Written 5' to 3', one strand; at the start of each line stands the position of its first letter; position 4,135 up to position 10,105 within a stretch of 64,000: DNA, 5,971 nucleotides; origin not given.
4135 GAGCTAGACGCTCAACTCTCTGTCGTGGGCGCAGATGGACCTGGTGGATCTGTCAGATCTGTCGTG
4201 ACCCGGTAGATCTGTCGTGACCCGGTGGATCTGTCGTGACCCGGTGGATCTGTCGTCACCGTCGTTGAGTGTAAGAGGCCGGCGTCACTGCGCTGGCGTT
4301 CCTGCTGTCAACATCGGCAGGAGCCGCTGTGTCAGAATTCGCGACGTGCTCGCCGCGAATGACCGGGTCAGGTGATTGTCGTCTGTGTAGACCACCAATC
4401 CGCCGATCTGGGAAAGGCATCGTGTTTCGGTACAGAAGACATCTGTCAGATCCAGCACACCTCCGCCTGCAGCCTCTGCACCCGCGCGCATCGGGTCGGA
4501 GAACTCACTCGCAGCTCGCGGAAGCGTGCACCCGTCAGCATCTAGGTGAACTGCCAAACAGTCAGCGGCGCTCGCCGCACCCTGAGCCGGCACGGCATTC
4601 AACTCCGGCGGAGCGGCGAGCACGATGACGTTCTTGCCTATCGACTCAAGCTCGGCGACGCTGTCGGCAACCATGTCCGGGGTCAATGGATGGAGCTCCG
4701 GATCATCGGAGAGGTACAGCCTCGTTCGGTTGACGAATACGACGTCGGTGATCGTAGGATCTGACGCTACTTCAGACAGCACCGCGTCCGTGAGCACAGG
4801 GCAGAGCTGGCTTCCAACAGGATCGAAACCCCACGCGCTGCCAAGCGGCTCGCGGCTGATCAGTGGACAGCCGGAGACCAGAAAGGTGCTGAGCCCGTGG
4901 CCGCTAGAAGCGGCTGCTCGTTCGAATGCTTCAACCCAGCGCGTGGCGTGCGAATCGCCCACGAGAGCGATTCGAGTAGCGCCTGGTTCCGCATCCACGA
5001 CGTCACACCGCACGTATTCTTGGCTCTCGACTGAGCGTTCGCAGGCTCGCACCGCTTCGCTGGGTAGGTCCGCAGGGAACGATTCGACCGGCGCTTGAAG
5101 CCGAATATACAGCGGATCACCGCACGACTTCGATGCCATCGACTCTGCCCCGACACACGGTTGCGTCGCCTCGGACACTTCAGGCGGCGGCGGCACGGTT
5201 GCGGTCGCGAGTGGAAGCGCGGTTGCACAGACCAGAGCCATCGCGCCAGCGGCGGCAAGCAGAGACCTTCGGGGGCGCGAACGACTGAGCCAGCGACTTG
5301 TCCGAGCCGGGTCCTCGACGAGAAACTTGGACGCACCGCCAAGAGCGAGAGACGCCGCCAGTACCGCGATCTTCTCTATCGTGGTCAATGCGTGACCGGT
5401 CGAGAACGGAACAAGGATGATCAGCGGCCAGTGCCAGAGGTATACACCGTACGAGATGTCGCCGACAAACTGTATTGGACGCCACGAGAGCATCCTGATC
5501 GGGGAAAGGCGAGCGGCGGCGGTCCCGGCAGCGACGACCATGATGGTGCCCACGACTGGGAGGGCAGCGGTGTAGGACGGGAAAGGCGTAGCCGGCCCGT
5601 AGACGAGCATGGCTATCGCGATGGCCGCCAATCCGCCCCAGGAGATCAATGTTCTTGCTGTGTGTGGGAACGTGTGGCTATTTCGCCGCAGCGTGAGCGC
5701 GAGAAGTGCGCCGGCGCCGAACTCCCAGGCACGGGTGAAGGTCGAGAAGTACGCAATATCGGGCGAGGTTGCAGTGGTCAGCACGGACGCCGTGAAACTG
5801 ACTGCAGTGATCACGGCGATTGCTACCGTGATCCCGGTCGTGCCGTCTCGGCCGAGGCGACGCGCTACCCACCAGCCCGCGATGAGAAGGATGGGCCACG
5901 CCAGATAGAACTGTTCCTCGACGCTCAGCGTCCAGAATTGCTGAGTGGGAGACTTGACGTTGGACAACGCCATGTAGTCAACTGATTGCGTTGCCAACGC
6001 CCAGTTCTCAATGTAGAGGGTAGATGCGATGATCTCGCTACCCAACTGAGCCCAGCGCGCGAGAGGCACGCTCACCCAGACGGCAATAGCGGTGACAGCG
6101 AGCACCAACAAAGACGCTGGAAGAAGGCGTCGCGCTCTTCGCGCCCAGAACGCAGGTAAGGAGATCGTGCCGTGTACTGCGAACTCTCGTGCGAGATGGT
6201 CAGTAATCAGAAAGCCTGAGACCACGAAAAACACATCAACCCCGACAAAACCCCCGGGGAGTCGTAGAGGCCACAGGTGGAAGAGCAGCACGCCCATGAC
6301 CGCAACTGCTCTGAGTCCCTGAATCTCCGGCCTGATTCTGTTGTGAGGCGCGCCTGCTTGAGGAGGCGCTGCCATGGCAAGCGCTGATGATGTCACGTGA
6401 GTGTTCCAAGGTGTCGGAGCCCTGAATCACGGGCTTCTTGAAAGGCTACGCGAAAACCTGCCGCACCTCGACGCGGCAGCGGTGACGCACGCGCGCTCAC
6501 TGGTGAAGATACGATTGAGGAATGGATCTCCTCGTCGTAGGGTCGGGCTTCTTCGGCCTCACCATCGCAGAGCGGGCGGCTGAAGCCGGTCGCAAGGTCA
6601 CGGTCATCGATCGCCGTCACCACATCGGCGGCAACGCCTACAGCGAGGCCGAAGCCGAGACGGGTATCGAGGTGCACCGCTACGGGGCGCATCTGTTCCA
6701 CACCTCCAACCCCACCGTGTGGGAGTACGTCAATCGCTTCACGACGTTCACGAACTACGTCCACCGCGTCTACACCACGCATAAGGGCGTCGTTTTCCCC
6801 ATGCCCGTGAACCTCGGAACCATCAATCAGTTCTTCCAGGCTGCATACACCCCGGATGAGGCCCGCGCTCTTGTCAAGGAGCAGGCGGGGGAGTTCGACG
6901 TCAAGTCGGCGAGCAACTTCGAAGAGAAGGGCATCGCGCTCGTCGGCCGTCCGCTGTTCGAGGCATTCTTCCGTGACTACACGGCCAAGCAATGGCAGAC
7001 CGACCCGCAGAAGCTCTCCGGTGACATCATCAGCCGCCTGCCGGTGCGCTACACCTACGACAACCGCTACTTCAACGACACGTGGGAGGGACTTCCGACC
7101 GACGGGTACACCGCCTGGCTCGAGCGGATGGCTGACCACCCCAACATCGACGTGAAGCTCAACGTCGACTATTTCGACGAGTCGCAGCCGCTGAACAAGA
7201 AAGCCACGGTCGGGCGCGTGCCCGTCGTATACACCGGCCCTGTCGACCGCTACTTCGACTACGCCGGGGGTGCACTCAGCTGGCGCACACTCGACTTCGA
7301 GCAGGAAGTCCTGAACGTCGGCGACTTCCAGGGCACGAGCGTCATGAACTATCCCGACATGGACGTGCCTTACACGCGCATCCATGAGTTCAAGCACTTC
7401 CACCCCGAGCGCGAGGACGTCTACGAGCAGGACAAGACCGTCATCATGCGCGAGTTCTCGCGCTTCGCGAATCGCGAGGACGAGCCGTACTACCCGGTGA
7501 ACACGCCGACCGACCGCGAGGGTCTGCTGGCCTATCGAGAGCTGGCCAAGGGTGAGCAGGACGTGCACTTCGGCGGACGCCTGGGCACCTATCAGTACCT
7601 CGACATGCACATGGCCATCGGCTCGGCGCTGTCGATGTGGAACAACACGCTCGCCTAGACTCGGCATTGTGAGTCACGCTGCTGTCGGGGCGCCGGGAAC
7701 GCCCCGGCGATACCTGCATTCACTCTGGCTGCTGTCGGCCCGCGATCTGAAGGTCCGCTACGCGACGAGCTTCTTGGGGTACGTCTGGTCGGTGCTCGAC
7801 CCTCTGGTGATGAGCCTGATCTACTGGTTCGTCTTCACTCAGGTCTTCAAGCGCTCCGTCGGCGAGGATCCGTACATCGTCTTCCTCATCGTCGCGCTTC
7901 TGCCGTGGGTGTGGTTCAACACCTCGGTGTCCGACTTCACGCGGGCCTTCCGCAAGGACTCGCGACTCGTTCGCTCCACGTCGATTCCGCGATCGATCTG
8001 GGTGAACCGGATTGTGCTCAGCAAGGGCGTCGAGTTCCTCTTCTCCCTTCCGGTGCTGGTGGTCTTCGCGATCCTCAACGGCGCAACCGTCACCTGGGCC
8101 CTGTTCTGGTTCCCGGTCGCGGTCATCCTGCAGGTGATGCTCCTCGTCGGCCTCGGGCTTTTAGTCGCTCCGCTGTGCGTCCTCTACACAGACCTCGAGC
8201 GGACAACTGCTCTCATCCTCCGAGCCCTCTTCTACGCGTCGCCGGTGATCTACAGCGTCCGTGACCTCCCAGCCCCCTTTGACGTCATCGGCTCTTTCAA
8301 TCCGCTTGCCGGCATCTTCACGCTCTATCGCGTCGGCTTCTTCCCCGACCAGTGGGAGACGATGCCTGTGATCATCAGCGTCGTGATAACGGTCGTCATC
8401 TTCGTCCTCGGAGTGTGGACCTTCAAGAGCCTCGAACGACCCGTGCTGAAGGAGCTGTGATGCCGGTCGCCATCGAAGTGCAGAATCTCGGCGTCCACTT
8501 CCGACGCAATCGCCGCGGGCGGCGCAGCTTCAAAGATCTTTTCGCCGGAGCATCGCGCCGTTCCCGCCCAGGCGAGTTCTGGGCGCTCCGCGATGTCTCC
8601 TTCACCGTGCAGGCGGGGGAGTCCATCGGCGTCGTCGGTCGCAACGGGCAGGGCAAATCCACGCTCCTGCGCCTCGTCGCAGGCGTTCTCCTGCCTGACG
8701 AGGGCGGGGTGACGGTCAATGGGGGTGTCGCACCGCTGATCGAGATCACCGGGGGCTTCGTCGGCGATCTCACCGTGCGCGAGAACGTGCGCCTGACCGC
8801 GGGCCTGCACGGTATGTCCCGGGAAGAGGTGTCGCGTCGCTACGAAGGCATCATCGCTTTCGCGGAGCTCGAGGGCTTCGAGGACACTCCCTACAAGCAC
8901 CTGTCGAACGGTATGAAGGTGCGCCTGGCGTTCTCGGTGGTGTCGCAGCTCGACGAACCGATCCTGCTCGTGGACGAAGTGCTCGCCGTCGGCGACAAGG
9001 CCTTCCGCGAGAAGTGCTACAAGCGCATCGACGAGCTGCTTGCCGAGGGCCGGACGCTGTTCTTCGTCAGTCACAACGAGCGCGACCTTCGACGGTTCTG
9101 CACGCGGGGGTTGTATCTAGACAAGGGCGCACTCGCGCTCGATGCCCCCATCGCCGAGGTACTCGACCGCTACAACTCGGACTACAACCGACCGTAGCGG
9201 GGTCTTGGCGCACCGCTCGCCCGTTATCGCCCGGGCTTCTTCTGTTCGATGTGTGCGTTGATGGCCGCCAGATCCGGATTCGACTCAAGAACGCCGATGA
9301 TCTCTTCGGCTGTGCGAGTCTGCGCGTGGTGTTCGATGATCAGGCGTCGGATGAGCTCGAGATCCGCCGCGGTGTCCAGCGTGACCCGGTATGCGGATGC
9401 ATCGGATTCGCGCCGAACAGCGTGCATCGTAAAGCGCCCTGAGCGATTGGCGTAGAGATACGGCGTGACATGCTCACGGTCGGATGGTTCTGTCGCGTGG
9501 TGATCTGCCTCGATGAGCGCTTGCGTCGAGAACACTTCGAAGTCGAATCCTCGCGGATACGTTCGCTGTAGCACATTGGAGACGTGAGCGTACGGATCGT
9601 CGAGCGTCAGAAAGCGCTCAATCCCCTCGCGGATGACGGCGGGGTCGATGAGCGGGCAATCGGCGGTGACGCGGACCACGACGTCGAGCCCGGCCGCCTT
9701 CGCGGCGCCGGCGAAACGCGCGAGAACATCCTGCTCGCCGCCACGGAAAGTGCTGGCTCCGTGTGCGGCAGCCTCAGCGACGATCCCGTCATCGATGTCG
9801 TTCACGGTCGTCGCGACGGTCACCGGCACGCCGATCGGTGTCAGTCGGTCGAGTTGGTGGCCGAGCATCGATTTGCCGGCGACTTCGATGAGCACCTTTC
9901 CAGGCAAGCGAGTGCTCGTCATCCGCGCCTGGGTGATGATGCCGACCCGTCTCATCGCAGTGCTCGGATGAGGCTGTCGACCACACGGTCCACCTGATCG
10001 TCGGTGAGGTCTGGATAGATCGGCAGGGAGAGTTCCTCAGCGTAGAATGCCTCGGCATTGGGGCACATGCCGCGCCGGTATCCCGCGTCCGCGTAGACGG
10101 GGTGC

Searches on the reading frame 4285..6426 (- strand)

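Call 11: search_protein_families(library=pfam, proteins=[window:4285-6426:-], max_evalue=0.001)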
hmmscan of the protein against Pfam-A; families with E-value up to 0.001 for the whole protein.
window:4285-6426:- (713 aa): 2 families
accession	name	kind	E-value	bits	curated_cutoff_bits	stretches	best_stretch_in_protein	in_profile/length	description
PF19040.6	SGNH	-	1e-29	104.4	27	1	473-696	13-244/248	SGNH domain (fused to AT3 domains)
PF01757.29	Acyl_transf_3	-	3.6e-28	99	31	1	34-346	3-300/326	Acyltransferase domain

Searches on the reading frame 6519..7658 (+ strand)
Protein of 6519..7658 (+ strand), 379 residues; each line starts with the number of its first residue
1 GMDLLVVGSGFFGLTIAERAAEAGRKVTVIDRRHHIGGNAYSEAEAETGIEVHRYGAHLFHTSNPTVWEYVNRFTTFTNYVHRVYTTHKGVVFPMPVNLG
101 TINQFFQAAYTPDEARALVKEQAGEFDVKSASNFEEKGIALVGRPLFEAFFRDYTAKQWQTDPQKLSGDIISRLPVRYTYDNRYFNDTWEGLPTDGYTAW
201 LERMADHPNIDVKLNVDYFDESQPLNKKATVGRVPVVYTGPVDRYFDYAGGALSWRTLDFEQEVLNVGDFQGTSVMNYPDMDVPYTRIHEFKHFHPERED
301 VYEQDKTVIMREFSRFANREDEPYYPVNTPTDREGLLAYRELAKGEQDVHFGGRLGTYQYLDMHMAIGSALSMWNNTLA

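Call 11: search_protein_families(library=pfam, proteins=[window:6519-7658:+], max_evalue=0.001)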
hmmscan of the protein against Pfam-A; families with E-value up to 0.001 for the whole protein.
window:6519-7658:+ (379 aa): 8 families
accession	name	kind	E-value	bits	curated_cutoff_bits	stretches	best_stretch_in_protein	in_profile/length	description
PF03275.19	GLF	-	1.1e-82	277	26.3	1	149-360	1-203/203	UDP-galactopyranose mutase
PF13450.12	NAD_binding_8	-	2.2e-21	76.4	21.9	1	6-74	1-68/68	NAD(P)-binding Rossmann-like domain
PF01593.30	Amino_oxidase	-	1.3e-09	38.3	19.8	1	13-153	3-157/443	Flavin containing amine oxidoreductase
PF01266.30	DAO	-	4e-07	30.3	27.9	1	3-39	1-38/353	FAD dependent oxidoreductase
PF12831.13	FAD_oxidored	-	1.9e-06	27.9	27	1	3-46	1-44/416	FAD dependent oxidoreductase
PF00070.33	Pyr_redox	-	9.2e-06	26.5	22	1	4-42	2-47/82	Pyridine nucleotide-disulphide oxidoreductase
PF07992.20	Pyr_redox_2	-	6.4e-05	22.9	26.1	1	4-48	145-196/291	Pyridine nucleotide-disulphide oxidoreductase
PF00890.30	FAD_binding_2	-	0.00011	21.9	20.4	1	3-40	1-38/414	FAD binding domain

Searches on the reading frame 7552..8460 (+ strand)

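Call 11: search_protein_families(library=pfam, proteins=[window:7552-8460:+], max_evalue=0.001)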
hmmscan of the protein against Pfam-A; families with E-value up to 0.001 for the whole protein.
window:7552-8460:+ (302 aa): 1 family
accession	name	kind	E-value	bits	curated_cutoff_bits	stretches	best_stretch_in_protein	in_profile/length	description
PF01061.29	ABC2_membrane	-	4.9e-16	59.3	26.9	1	58-264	3-211/211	ABC-2 type transporter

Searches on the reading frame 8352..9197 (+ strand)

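Call 10: search_protein_families(library=pfam, proteins=[window:8352-9197:+], max_evalue=0.001)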
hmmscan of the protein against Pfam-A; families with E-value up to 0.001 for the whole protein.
window:8352-9197:+ (281 aa): 1 family
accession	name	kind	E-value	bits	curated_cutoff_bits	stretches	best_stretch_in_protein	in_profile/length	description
PF00005.33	ABC_tran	-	8.3e-20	72.2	25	1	79-210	1-135/137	ABC transporter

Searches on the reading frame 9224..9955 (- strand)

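Call 10: search_protein_families(library=pfam, proteins=[window:9224-9955:-], max_evalue=0.001)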
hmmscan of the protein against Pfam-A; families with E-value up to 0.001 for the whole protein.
window:9224-9955:- (243 aa): 2 families
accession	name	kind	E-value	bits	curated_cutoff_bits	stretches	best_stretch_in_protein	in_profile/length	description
PF02348.25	CTP_transf_3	-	5.1e-24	85.7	22.6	1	6-214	2-209/217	Cytidylyltransferase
PF12804.13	NTP_transf_3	-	3.6e-08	34.2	27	1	19-134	15-130/160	MobA-like NTP transferase domain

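Call 13: search_protein_families(library=ncbifam, proteins=[window:9224-9955:-], max_evalue=0.001)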
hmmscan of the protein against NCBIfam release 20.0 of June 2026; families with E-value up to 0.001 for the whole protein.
window:9224-9955:- (243 aa): 6 families
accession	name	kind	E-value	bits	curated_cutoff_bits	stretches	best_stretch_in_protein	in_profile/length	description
NF009905.0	PRK13368.1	subfamily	7.7e-15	54.9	255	1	5-131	4-128/243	3-deoxy-manno-octulosonate cytidylyltransferase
NF003948.0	PRK05450.1-1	equivalog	4.4e-12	45.7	281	1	6-114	8-119/248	3-deoxy-manno-octulosonate cytidylyltransferase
NF003952.0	PRK05450.1-5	subfamily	6e-12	45.2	193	1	5-126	4-125/250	3-deoxy-manno-octulosonate cytidylyltransferase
TIGR00466.1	kdsB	equivalog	4.2e-09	36.2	155.2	1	6-118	5-119/241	3-deoxy-manno-octulosonate cytidylyltransferase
NF003950.0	PRK05450.1-3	subfamily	3.2e-08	33.2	234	1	5-131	4-131/248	3-deoxy-manno-octulosonate cytidylyltransferase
TIGR04321.1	spiroSPASM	subfamily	0.00067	18.4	250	1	85-229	86-225/510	spiro-SPASM protein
